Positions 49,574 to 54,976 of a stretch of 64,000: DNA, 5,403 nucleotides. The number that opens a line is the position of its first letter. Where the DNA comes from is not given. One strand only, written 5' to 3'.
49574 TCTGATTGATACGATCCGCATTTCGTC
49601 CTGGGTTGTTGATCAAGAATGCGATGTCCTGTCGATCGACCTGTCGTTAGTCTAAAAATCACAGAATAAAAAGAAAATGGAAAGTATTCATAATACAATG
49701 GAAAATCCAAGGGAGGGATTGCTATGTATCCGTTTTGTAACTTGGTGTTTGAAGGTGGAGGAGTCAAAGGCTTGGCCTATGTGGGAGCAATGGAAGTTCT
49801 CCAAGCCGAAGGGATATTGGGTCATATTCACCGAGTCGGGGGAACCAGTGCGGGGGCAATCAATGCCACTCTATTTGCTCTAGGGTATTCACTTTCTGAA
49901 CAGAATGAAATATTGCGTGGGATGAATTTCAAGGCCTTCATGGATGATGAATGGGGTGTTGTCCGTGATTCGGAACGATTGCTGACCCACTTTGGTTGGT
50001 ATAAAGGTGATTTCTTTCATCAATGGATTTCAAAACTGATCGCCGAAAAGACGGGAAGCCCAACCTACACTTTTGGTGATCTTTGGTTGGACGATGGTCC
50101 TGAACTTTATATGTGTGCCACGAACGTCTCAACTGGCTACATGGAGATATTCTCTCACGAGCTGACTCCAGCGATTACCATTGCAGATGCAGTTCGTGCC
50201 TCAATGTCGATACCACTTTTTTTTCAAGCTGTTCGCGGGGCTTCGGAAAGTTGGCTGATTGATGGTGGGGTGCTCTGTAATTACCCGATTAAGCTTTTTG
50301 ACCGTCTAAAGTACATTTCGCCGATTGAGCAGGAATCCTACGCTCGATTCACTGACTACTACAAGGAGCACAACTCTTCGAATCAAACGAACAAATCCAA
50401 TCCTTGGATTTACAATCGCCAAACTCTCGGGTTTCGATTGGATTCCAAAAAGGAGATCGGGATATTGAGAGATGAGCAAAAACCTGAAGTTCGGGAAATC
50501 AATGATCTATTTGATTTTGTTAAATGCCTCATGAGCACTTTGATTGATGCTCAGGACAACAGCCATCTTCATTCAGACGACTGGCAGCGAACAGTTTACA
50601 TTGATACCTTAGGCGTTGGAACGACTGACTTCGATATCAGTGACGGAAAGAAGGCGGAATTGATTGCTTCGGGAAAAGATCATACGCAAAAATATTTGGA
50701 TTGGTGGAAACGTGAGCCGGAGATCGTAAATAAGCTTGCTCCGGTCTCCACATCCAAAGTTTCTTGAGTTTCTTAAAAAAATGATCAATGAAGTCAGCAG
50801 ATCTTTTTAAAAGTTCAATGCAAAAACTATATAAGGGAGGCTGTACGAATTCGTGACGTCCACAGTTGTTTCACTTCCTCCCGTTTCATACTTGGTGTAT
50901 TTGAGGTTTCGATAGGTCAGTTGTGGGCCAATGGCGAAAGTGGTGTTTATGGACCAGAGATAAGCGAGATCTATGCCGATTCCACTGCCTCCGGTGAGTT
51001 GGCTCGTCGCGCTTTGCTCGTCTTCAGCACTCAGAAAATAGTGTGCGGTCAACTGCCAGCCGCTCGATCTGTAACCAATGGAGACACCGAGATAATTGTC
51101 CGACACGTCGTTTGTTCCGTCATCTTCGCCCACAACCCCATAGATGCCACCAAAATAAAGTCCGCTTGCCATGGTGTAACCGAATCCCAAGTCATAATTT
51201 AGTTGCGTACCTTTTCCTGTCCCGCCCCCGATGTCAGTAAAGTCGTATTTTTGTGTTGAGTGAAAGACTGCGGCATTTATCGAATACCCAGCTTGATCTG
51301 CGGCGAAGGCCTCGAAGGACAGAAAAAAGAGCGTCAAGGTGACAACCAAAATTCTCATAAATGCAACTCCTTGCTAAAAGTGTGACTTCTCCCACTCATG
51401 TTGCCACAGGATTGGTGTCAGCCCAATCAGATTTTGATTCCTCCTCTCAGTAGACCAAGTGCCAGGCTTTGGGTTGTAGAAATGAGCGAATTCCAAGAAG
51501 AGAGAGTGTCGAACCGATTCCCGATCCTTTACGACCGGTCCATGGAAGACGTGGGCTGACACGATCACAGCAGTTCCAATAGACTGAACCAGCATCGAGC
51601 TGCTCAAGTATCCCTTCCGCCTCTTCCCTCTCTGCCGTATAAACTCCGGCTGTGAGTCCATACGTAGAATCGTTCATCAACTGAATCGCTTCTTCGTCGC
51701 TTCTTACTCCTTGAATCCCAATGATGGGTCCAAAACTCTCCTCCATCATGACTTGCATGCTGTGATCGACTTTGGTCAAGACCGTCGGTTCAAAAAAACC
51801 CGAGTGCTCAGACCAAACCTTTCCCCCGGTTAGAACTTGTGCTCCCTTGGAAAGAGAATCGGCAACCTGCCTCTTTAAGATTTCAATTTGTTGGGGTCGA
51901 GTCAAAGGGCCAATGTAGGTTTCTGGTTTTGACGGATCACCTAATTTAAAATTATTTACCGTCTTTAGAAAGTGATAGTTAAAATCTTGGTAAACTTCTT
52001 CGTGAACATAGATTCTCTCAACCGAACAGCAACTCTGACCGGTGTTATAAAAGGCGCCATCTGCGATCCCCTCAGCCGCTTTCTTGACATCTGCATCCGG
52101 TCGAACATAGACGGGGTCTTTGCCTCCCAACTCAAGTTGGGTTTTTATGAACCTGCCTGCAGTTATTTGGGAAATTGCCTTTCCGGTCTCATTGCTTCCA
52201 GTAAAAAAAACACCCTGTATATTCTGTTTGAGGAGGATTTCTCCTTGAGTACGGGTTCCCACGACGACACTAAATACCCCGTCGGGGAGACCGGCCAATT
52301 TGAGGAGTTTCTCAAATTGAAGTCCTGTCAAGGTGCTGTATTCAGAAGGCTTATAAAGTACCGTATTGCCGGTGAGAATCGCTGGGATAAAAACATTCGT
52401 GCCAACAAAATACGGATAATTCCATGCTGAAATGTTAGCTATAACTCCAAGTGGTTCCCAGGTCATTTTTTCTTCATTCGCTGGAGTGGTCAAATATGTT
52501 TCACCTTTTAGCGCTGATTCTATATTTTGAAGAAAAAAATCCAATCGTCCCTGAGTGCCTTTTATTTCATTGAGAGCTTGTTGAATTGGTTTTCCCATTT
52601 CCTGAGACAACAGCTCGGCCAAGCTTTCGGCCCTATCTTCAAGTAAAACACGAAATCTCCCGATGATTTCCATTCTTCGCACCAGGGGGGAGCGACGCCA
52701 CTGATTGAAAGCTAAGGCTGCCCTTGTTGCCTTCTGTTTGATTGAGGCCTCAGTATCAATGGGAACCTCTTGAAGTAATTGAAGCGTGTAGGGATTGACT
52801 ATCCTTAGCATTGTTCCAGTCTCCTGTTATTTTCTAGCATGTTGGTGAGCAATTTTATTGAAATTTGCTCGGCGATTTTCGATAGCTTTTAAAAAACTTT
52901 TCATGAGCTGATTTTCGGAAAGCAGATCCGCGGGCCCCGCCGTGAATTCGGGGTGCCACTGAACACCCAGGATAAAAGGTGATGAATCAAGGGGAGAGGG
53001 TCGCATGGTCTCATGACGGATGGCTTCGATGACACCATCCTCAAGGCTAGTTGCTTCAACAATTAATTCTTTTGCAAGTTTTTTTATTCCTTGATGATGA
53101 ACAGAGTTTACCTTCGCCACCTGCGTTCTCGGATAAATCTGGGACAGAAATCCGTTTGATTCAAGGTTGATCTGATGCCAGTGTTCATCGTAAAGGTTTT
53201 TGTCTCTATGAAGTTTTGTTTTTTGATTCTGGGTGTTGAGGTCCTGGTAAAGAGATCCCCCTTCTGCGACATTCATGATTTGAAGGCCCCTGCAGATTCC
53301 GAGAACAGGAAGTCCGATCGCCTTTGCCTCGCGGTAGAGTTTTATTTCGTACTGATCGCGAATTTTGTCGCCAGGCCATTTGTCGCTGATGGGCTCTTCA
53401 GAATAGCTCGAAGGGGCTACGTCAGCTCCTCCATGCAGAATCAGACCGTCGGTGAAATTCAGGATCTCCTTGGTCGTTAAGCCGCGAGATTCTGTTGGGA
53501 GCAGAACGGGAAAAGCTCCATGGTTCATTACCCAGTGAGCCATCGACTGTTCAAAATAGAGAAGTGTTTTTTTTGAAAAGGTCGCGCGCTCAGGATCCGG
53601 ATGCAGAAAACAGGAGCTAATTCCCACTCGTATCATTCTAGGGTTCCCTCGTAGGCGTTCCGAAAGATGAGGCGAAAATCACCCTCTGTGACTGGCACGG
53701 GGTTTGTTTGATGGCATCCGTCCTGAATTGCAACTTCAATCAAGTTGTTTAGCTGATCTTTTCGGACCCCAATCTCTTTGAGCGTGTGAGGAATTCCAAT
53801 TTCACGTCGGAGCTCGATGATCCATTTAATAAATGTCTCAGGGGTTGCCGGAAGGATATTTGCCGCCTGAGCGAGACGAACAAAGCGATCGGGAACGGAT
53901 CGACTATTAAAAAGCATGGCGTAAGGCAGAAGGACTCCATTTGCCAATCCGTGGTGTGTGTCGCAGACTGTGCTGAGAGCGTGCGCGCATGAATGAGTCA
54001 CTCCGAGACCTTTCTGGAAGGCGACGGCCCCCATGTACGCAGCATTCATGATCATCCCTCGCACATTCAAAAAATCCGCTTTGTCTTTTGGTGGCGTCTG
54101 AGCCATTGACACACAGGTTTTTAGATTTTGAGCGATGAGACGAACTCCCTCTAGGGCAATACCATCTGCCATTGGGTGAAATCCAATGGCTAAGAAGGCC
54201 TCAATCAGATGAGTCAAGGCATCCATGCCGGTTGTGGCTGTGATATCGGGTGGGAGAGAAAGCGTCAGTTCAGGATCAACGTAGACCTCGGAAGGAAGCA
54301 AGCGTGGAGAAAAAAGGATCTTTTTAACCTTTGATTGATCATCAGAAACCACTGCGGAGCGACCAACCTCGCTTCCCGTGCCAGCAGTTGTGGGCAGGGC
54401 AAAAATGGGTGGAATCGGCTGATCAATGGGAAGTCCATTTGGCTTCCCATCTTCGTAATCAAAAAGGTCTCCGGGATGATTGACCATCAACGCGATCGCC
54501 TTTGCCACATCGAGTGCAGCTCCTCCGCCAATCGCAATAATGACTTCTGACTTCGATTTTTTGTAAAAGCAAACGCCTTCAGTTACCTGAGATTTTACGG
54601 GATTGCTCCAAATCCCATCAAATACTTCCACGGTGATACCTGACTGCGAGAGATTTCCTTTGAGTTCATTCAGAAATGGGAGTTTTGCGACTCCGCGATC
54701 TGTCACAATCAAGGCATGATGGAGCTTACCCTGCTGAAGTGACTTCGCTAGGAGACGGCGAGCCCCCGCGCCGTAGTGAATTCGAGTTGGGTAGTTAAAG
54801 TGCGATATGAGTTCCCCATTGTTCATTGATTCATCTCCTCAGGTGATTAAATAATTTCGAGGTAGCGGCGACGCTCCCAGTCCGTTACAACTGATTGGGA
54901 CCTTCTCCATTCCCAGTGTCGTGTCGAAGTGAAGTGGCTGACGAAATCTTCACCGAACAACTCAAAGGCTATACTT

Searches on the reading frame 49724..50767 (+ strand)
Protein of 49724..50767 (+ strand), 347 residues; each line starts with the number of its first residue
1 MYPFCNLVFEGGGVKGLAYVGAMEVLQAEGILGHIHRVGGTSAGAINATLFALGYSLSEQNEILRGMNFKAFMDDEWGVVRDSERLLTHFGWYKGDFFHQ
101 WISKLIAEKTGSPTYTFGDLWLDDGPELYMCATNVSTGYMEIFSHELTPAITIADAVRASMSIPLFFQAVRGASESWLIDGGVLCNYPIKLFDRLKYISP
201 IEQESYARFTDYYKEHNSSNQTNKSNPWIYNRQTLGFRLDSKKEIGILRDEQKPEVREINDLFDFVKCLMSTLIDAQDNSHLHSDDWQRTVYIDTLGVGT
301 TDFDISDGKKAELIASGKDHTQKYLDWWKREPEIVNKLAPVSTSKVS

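Call 6: search_protein_families(library=pfam, proteins=[window:49724-50767:+], max_evalue=0.001)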
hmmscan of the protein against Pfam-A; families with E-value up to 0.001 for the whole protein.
window:49724-50767:+ (347 aa): 1 family
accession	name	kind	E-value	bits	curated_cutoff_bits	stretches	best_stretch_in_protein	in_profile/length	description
PF01734.28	Patatin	-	5e-32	112.1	27.7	1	7-192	1-190/191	Patatin-like phospholipase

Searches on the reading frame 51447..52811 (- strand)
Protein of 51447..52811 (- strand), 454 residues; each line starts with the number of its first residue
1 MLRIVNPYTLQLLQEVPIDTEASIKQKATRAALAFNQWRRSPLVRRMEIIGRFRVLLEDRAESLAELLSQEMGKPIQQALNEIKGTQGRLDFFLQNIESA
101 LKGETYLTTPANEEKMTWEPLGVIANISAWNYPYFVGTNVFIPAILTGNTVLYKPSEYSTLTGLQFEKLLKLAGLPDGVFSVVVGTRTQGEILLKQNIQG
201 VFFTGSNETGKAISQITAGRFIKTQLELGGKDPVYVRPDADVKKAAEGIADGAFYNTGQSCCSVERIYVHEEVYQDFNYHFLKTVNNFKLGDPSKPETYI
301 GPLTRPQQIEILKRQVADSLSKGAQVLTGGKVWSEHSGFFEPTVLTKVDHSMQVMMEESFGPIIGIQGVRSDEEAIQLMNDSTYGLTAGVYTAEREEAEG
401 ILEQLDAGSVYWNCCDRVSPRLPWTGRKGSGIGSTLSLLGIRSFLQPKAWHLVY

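Call 27: search_protein_families(library=pfam, proteins=[window:51447-52811:-], max_evalue=0.001)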
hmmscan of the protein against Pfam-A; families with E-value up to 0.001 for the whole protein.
window:51447-52811:- (454 aa): 2 families
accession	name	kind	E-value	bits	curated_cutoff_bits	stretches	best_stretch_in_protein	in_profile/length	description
PF00171.27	Aldedh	-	5.5e-129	431.1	23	1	3-448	10-459/461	Aldehyde dehydrogenase family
PF05893.19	LuxC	-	2e-06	27.4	21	1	97-274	63-248/401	Acyl-CoA reductase (LuxC)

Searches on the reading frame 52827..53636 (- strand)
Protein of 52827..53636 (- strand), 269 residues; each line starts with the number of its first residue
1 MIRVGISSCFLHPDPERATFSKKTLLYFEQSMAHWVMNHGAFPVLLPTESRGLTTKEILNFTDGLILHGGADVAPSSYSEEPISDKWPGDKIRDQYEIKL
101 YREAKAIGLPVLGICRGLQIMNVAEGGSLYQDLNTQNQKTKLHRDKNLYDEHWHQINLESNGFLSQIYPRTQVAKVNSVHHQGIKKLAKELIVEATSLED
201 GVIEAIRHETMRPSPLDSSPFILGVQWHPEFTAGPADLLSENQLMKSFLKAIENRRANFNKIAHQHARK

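Call 27: search_protein_families(library=pfam, proteins=[window:52827-53636:-], max_evalue=0.001)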
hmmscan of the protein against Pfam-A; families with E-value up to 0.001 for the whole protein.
window:52827-53636:- (269 aa): 2 families
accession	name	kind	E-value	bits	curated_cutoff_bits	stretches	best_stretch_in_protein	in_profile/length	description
PF07722.19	Peptidase_C26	-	6.4e-59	199.8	20.5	1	4-230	3-219/219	Peptidase C26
PF00117.34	GATase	-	8.3e-17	61.9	22.8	1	88-237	57-179/190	Glutamine amidotransferase class-I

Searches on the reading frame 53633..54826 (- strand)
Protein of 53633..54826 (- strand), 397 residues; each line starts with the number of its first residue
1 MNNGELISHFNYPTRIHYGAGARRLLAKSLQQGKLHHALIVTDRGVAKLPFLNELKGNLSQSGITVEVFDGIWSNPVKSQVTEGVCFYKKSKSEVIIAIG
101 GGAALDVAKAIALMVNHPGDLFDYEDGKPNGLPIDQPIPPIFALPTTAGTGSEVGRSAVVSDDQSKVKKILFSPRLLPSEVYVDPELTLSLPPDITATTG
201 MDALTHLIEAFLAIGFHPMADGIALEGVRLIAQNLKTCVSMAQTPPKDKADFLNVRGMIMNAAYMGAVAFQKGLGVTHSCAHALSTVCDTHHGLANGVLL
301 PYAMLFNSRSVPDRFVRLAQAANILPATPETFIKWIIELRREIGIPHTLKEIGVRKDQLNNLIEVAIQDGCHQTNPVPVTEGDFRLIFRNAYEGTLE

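Call 27: search_protein_families(library=pfam, proteins=[window:53633-54826:-], max_evalue=0.001)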
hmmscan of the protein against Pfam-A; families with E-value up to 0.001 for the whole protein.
window:53633-54826:- (397 aa): 3 families
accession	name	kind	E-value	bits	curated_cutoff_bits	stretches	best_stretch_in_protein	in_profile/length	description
PF00465.25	Fe-ADH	-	3.2e-44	150.9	31.3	1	13-185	1-168/168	Iron-containing alcohol dehydrogenase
PF25137.1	ADH_Fe_C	-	1.1e-37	130.1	27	1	196-392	1-194/194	Fe-containing alcohol dehydrogenase family, C-terminal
PF13685.12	Fe-ADH_2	-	2.8e-11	44.1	28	1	19-116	3-98/149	Iron-containing alcohol dehydrogenase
